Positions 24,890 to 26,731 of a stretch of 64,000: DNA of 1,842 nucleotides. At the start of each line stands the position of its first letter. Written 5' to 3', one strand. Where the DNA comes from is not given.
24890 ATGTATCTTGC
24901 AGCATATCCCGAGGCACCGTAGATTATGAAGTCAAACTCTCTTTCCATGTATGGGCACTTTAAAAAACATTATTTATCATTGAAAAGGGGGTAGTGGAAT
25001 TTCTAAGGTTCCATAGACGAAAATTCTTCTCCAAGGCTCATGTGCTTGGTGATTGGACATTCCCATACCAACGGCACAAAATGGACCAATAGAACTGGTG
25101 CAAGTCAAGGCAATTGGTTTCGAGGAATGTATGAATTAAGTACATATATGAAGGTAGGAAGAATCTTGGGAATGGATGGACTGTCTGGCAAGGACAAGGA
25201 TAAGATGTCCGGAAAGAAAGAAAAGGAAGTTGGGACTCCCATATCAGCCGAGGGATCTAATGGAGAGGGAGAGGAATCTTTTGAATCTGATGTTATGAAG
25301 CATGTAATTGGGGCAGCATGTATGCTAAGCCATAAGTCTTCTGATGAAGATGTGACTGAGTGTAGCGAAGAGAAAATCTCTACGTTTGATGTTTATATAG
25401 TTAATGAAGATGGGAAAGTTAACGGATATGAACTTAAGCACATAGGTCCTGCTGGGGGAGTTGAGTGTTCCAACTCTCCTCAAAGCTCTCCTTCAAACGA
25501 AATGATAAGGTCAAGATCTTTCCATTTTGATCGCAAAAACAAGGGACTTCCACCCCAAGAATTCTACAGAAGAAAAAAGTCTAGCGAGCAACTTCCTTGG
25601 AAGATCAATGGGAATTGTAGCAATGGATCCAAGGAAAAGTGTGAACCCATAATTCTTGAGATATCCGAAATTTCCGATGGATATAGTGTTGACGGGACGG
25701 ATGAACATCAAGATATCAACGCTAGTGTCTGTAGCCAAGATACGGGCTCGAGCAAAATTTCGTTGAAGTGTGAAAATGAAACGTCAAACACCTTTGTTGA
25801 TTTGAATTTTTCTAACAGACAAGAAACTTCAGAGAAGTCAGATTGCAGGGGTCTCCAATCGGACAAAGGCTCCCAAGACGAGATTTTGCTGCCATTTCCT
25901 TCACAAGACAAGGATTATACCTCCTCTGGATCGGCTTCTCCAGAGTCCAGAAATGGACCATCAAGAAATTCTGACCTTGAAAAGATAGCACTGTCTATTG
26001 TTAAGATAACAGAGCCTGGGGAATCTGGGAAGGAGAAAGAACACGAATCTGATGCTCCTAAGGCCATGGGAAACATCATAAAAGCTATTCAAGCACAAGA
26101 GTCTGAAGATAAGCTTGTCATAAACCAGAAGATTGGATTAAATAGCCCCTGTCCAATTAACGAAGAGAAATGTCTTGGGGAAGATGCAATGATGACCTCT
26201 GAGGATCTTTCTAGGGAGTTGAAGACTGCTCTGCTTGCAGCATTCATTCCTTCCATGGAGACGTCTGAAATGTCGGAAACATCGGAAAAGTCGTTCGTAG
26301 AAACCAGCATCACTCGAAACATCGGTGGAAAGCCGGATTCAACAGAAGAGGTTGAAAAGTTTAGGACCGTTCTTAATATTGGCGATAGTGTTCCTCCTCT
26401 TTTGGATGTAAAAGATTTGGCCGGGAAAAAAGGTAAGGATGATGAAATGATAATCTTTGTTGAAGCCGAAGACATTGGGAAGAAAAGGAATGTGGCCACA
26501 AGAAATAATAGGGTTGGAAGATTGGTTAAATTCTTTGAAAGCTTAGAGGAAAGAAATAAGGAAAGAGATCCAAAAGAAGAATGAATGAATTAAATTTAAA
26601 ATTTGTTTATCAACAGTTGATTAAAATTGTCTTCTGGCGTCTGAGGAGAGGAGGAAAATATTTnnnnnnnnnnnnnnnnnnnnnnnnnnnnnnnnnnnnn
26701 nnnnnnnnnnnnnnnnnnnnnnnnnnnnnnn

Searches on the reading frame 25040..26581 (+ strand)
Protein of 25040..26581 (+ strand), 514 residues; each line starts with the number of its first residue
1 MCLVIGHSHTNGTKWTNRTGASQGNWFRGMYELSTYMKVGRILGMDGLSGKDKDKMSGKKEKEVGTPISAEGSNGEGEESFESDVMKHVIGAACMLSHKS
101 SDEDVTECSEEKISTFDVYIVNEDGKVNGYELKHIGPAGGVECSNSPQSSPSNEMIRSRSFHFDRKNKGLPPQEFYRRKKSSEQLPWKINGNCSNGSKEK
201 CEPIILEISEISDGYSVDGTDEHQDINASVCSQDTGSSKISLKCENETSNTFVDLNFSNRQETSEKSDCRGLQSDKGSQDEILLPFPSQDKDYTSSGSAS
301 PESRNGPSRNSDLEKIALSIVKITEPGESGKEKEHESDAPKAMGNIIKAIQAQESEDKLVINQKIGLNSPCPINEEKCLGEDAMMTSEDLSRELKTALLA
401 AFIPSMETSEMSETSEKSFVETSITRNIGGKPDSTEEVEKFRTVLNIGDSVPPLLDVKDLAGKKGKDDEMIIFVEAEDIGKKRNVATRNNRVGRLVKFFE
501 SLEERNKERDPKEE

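Call 30: find_encoding_contigs(protein=window:25040-26581:+, flank=10000, max_places=1)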
Protein window:25040-26581:+ (514 aa): 1 contig read that carries it; 1 place shown.
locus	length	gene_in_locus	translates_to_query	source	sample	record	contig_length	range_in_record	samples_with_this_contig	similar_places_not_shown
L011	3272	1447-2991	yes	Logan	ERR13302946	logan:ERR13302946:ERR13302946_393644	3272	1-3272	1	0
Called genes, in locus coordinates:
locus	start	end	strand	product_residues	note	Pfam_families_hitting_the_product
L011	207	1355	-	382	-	PF03435:Sacchrp_dh_NADP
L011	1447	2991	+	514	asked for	-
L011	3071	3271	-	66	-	?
